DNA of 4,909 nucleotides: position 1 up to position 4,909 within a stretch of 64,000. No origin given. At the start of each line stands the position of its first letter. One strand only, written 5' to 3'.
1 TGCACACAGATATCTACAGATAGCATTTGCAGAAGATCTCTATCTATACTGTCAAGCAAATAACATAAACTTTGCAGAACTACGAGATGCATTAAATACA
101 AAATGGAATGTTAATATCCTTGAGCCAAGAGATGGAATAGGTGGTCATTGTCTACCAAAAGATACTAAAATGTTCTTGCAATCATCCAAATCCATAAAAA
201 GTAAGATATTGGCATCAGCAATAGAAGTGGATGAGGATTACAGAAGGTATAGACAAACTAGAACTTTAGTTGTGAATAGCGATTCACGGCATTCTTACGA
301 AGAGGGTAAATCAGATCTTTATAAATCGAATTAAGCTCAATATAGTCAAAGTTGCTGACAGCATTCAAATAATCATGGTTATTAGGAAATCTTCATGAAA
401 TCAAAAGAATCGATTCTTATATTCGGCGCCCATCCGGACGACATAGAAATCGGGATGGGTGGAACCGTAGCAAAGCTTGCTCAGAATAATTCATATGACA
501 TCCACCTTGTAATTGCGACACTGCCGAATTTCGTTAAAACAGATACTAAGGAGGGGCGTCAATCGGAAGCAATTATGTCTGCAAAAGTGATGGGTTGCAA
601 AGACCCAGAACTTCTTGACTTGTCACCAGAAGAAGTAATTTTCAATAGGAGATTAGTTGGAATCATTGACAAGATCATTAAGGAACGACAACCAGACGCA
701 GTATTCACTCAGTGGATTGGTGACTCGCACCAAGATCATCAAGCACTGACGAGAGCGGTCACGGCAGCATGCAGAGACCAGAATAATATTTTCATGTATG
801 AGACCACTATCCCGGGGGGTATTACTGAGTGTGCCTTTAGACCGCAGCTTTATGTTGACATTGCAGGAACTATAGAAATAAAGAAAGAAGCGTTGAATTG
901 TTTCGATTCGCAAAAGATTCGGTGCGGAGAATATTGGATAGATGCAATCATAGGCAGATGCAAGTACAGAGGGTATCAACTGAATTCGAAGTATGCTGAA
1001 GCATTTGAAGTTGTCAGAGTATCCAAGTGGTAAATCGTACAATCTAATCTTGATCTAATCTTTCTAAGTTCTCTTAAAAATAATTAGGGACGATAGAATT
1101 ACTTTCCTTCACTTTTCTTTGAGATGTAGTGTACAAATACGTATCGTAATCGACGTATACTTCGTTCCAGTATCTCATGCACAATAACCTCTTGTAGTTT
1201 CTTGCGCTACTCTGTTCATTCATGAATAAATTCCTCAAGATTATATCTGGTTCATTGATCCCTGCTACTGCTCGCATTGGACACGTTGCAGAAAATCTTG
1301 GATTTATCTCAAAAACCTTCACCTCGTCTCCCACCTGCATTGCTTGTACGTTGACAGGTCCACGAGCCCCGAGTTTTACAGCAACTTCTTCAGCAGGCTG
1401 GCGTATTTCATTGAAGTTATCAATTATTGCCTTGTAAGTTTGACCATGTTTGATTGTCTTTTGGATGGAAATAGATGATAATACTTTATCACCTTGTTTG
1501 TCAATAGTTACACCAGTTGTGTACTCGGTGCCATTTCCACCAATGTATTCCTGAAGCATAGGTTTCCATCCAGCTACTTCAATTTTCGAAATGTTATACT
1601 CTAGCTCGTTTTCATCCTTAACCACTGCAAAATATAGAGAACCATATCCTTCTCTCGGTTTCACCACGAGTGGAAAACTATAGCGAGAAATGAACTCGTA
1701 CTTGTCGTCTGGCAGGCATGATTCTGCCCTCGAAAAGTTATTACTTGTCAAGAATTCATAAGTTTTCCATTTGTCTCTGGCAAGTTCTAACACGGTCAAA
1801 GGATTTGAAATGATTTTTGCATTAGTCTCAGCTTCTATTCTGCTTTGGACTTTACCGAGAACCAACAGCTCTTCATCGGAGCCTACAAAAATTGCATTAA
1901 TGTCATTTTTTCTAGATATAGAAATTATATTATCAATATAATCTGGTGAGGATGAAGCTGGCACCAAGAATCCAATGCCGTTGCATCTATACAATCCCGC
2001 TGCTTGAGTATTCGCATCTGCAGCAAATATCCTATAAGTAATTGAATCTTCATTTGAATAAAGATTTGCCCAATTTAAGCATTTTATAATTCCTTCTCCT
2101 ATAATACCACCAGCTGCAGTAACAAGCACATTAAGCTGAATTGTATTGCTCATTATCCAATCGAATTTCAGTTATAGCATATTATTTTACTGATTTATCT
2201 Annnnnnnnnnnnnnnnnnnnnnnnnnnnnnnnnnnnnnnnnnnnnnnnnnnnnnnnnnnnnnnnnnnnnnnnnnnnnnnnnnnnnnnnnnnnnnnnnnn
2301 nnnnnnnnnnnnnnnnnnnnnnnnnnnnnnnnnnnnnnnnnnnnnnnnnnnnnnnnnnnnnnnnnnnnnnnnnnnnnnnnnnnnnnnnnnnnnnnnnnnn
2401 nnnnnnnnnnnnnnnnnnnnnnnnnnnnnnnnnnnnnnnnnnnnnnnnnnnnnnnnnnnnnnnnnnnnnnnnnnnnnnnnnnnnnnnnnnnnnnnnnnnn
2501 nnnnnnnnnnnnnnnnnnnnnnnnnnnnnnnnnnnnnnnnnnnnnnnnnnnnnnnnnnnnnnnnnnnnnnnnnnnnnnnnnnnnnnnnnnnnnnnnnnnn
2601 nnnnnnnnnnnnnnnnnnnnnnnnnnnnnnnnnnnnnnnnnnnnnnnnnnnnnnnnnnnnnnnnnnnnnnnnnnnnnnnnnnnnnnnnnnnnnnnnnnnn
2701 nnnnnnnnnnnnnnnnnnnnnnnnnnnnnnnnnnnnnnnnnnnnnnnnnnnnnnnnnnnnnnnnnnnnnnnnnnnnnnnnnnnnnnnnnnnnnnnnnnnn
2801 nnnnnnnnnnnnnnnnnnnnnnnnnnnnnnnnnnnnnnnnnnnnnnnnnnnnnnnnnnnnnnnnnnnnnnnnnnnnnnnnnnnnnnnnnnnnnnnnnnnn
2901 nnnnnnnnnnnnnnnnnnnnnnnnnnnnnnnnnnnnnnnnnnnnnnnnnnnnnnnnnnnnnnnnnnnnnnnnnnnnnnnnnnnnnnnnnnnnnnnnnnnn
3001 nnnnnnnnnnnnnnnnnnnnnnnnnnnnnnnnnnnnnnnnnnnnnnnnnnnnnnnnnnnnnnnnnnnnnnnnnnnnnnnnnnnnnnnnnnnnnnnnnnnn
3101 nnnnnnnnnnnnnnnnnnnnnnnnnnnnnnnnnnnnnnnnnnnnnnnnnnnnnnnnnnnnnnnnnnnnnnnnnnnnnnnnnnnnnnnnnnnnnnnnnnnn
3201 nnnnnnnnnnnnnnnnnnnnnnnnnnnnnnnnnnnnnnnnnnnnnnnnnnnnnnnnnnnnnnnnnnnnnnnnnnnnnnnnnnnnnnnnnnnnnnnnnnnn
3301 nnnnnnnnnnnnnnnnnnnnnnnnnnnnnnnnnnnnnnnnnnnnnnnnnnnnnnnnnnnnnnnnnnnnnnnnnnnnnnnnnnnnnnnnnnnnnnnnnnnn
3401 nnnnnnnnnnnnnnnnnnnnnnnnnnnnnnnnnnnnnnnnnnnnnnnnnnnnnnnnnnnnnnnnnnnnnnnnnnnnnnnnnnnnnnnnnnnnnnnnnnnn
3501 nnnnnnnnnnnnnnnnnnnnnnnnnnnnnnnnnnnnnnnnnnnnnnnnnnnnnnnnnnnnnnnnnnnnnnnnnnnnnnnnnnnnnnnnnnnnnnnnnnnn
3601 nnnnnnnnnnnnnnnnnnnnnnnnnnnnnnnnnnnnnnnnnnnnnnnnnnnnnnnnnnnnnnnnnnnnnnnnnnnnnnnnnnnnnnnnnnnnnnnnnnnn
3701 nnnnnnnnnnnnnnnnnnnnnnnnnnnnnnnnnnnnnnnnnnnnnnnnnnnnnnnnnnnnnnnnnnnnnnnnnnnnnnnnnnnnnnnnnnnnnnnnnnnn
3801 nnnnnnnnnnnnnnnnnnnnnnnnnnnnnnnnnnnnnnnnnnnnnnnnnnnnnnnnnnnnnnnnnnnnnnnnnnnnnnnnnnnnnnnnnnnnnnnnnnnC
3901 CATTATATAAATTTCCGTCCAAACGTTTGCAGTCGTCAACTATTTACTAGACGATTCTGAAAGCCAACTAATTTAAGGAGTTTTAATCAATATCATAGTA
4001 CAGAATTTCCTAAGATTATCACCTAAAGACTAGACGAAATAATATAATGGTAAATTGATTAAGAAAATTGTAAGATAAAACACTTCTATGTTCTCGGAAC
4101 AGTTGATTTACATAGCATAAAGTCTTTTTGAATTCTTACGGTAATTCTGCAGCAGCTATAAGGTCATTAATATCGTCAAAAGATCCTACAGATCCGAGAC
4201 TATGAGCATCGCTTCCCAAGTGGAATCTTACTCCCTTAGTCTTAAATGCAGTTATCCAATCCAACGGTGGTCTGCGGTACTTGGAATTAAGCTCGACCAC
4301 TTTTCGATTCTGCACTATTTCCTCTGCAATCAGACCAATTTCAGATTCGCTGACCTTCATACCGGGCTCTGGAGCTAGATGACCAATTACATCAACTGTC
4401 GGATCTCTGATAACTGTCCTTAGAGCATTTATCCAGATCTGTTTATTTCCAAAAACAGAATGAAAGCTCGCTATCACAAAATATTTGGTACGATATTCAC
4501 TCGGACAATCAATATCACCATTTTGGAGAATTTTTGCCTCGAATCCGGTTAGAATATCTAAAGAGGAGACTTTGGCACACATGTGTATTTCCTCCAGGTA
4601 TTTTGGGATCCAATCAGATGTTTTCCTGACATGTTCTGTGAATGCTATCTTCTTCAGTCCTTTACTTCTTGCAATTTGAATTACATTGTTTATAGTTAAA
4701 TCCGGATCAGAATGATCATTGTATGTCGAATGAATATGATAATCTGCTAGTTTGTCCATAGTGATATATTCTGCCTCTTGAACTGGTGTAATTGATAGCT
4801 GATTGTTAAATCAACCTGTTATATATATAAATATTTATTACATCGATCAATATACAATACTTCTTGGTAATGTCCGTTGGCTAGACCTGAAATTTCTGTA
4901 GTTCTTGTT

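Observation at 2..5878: Six-gene aminosugar-conjugate cluster whose logic resembles low-molecular-weight-thiol biosynthesis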

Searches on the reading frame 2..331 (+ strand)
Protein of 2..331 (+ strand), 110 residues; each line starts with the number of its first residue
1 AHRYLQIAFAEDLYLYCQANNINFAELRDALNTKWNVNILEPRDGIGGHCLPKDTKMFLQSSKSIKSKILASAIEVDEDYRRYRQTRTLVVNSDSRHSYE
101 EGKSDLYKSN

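Call 4: search_protein_families(library=pfam, proteins=[window:2-331:+], max_evalue=0.01)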
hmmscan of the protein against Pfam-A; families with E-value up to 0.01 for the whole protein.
window:2-331:+ (110 aa): 1 family
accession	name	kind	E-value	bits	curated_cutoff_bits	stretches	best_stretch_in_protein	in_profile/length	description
PF00984.24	UDPG_MGDP_dh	-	1.3e-13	51.3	25.4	1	3-78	14-93/94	UDP-glucose/GDP-mannose dehydrogenase family, central domain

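Call 5: search_protein_families(library=ncbifam, proteins=[window:2-331:+], max_evalue=0.01)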
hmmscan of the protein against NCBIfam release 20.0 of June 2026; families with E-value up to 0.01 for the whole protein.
window:2-331:+ (110 aa): 5 families
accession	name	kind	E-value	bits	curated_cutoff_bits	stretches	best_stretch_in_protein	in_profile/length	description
TIGR03026.1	NDP-sugDHase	subfamily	5.4e-15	55.1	189.8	1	2-83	214-299/413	nucleotide sugar dehydrogenase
NF008286.0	PRK11064.1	equivalog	2.3e-12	46.2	459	1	2-83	218-298/420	UDP-N-acetyl-D-mannosamine dehydrogenase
NF040825.1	UDPMaNacDH_Arch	equivalog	6.8e-09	35.1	750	1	2-82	210-289/418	UDP-N-acetyl-D-mannosamine dehydrogenase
NF011631.0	PRK15057.1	equivalog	0.00012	21.4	757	1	7-77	208-280/388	UDP-glucose 6-dehydrogenase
NF041297.1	UDPGDh_AglM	equivalog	0.0038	16.2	670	1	7-79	223-299/429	UDP-glucose 6-dehydrogenase AglM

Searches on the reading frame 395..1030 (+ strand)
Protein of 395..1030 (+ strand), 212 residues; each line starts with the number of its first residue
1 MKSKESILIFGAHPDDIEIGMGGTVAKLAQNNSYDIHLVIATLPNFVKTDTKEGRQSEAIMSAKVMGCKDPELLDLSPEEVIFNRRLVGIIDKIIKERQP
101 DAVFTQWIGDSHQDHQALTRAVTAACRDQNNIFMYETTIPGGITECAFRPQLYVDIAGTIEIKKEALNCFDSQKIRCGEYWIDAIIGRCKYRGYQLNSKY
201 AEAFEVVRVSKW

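Call 4: search_protein_families(library=pfam, proteins=[window:395-1030:+], max_evalue=0.01)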
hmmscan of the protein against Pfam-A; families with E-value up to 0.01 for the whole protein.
window:395-1030:+ (212 aa): 1 family
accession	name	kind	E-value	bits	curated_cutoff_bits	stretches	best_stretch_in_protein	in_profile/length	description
PF02585.22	PIG-L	-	3e-20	73.5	28.2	1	8-126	1-129/129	GlcNAc-PI de-N-acetylase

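Call 5: search_protein_families(library=ncbifam, proteins=[window:395-1030:+], max_evalue=0.01)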
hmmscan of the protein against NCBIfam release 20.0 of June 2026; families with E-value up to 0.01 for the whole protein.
window:395-1030:+ (212 aa): 5 families
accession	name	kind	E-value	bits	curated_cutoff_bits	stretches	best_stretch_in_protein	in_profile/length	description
TIGR04001.1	thiol_BshB1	equivalog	3.2e-28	99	182.5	1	6-205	3-219/226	bacillithiol biosynthesis deacetylase BshB1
TIGR04000.1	thiol_BshB2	equivalog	2.3e-11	43.8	195.25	1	7-174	3-185/217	bacillithiol biosynthesis deacetylase BshB2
NF002557.0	PRK02122.1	subfamily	7.9e-08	30.8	384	1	3-61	369-426/653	glucosamine-6-phosphate deaminase-like protein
TIGR03445.1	mycothiol_MshB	equivalog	0.0025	17.8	224.35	0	9-43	2-35/284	N-acetyl-1-D-myo-inositol-2-amino-2-deoxy-alpha-D-glucopyranoside deacetylase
NF001065.0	PRK00117.5-5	equivalog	0.006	16.8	175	0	176-212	32-68/149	recombination regulator RecX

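Call 32: search_solved_structures(query=window:395-1030:+, max_evalue=0.01)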
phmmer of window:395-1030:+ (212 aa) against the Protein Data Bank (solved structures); distinct sequences matched with E-value up to 0.01: 7.
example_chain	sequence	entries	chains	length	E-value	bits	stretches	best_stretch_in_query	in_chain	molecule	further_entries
2ixd_A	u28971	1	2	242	9.6e-18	67.9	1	6-204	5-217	LMBE-RELATED PROTEIN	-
6p2t_A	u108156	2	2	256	1.2e-16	64.3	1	6-204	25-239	N-acetyl-alpha-D-glucosaminyl L-malate deacetylase 1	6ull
8bgn_A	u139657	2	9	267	8.7e-13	51.7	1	2-207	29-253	Diacetylchitobiose deacetylase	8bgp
8bgo_A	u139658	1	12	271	9.2e-13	51.6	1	2-207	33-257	Diacetylchitobiose deacetylase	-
3wl4_A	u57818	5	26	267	1e-10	44.9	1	6-207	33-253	Uncharacterized protein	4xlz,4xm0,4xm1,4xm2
3we7_A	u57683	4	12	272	1.3e-10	44.6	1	3-206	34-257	Putative uncharacterized protein PH0499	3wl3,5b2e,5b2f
1uan_A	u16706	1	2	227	4.5e-05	26.5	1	7-126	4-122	hypothetical protein TT1542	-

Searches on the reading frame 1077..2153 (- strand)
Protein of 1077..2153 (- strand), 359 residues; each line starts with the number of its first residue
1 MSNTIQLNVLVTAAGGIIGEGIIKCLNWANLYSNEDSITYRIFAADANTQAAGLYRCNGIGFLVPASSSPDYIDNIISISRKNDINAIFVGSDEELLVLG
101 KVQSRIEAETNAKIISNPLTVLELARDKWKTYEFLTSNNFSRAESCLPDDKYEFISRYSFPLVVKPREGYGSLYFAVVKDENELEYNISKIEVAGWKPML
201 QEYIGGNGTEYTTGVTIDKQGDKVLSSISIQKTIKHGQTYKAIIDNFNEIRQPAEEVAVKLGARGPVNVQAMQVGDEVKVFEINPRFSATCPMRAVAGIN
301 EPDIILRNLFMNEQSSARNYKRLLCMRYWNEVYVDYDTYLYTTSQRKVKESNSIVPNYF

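Call 4: search_protein_families(library=pfam, proteins=[window:1077-2153:-], max_evalue=0.01)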
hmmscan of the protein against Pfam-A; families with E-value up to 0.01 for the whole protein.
window:1077-2153:- (359 aa): 6 families
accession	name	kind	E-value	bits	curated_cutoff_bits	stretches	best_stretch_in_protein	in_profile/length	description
PF02655.19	ATP-grasp_3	-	1e-13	52.1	23.2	1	125-290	1-160/160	ATP-grasp domain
PF15632.11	ATPgrasp_Ter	-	1.8e-11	44.4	29.1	1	199-321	6-120/131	ATP-grasp in the biosynthetic pathway with Ter operon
PF21360.3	PylC-like_N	-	7.3e-09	36.1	27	1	39-108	22-90/96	PylC-like, N-terminal domain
PF13535.11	ATP-grasp_4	-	2.7e-05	24.3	27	1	159-289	2-155/160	ATP-grasp domain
PF08443.16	RimK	-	0.00085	19.4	21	1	125-210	1-88/188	RimK-like ATP-grasp domain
PF02786.22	CPSase_L_D2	-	0.001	19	19.8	0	149-293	28-186/211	Carbamoyl-phosphate synthase L chain, ATP binding domain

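Call 5: search_protein_families(library=ncbifam, proteins=[window:1077-2153:-], max_evalue=0.01)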
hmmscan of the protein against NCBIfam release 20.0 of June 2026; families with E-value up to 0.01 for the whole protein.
window:1077-2153:- (359 aa): 20 families
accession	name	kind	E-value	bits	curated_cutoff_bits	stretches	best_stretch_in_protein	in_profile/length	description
NF009402.0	PRK12767.1-1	equivalog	3.1e-89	299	218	1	7-335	3-324/329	carbamoyl phosphate synthase-like protein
NF009405.0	PRK12767.1-4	equivalog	2.6e-45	154.8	390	1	37-336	24-317/320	carbamoyl phosphate synthase-like protein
NF009406.0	PRK12767.1-5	equivalog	4.7e-37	127.8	271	1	40-335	28-320/327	carbamoyl phosphate synthase-like protein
NF009404.0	PRK12767.1-3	equivalog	3.1e-29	101.9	316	1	36-309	22-306/344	carbamoyl phosphate synthase-like protein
NF009403.0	PRK12767.1-2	equivalog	1.9e-23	83.2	286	1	63-332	44-340/342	carbamoyl phosphate synthase-like protein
NF053643.1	Ddl_archaea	equivalog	2.4e-16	59.7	500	1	74-299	51-285/367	putative pseudomurein biosynthesis ATP-grasp protein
TIGR01369.1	CPSaseII_lrg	equivalog_domain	3.1e-10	38.4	1027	1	101-313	644-868/1052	carbamoyl-phosphate synthase (glutamine-hydrolyzing) large subunit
NF003671.0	PRK05294.1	equivalog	1.8e-09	35.8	599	1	102-295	642-846/1058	carbamoyl-phosphate synthase large subunit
TIGR00768.1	rimK_fam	subfamily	8.2e-08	31.9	143.4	1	116-208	76-174/276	RimK family alpha-L-glutamate ligase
NF002563.0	PRK02186.1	subfamily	3.4e-07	28.9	625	1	121-288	101-278/890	argininosuccinate lyase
TIGR03909.1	pyrrolys_PylC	equivalog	6.8e-07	28.3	248.3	1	85-300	62-268/374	3-methylornithine--L-lysine ligase PylC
NF002378.0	PRK01372.1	subfamily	2.7e-06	26.3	243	1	124-233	97-202/305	D-alanine--D-alanine ligase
TIGR02144.1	LysX_arch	equivalog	0.00069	18.8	275.6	1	114-204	75-171/281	lysine biosynthesis protein LysX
TIGR04443.1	F420_CofF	equivalog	0.001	18.2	300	1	107-284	72-255/283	coenzyme gamma-F420-2:alpha-L-glutamate ligase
NF011170.0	PRK14572.1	equivalog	0.0011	18.2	489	1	157-233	169-242/351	D-alanyl-alanine synthetase A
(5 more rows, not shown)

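Call 29: search_solved_structures(query=window:1077-2153:-, max_evalue=0.001)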
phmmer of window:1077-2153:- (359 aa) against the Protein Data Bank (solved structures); distinct sequences matched with E-value up to 0.001: 3.
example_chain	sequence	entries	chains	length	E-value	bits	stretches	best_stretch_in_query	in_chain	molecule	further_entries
2pn1_A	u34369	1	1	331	2.4e-18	69.4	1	38-310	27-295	Carbamoylphosphate synthase large subunit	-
1ce8_A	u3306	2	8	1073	0.00064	22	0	156-296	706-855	PROTEIN (CARBAMOYL-PHOSPHATE SYNTHASE) | carbamoyl phosphate synthetase large chain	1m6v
1bxr_A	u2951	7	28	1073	0.00064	22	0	156-296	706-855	CARBAMOYL-PHOSPHATE SYNTHASE | CARBAMOYL PHOSPHATE SYNTHETASE: LARGE SUBUNIT | CARBAMOYL PHOSPHATE SYNTHETASE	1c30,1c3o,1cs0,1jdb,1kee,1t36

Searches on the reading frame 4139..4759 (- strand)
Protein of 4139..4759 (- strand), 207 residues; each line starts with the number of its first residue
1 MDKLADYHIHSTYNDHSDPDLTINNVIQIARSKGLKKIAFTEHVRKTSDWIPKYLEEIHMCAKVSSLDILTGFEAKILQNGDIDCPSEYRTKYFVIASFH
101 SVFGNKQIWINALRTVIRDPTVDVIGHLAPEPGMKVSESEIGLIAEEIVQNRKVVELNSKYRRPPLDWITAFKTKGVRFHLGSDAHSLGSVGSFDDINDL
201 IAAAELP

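Call 4: search_protein_families(library=pfam, proteins=[window:4139-4759:-], max_evalue=0.01)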
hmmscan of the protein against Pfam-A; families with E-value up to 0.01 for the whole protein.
window:4139-4759:- (207 aa): 1 family
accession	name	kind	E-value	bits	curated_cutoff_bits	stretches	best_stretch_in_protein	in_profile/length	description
PF02811.25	PHP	-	2e-08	35.2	26.4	1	6-158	1-162/164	PHP domain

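Call 5: search_protein_families(library=ncbifam, proteins=[window:4139-4759:-], max_evalue=0.01)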
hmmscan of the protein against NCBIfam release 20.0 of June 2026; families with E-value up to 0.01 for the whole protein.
window:4139-4759:- (207 aa): 9 families
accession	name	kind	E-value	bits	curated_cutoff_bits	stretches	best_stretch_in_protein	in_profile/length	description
NF006251.0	PRK08392.1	equivalog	1.4e-26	93.3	212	1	5-195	2-194/216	hypothetical protein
NF006702.0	PRK09248.1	domain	6.7e-22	78.2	264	1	2-207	2-216/246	PHP domain-containing protein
NF006375.0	PRK08609.1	equivalog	9.2e-15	54.2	426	1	5-190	337-533/571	DNA polymerase/3'-5' exonuclease PolX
NF005928.0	PRK07945.1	equivalog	1.6e-13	50.8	250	1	5-190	100-300/337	PHP domain-containing protein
TIGR01856.1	hisJ_fam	subfamily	2.5e-09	37.2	90.2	1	6-104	2-115/252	histidinol-phosphatase HisJ family protein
NF005596.0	PRK07328.1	subfamily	1.6e-07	31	202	1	4-53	3-48/269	histidinol-phosphatase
NF005996.1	PRK08123.1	equivalog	4.3e-07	29.5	133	1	6-49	2-44/262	histidinol-phosphatase HisJ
NF041661.1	Cycl_ph_dihydrol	equivalog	0.00069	19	500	1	6-44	1-36/259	phosphoribosyl 1,2-cyclic phosphate 1,2-diphosphodiesterase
NF005597.0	PRK07329.1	equivalog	0.0089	15.6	303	0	134-204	162-240/257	hypothetical protein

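Call 31: search_solved_structures(query=window:4139-4759:-, max_evalue=0.01)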
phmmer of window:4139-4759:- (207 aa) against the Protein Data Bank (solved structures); distinct sequences matched with E-value up to 0.01: 2.
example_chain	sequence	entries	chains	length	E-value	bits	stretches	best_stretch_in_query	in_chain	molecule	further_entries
1m65_A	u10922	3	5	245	1.1e-09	41.8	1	5-207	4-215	Hypothetical protein ycdX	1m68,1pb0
2w9m_A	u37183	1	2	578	1.1e-06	32.1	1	47-190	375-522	POLYMERASE X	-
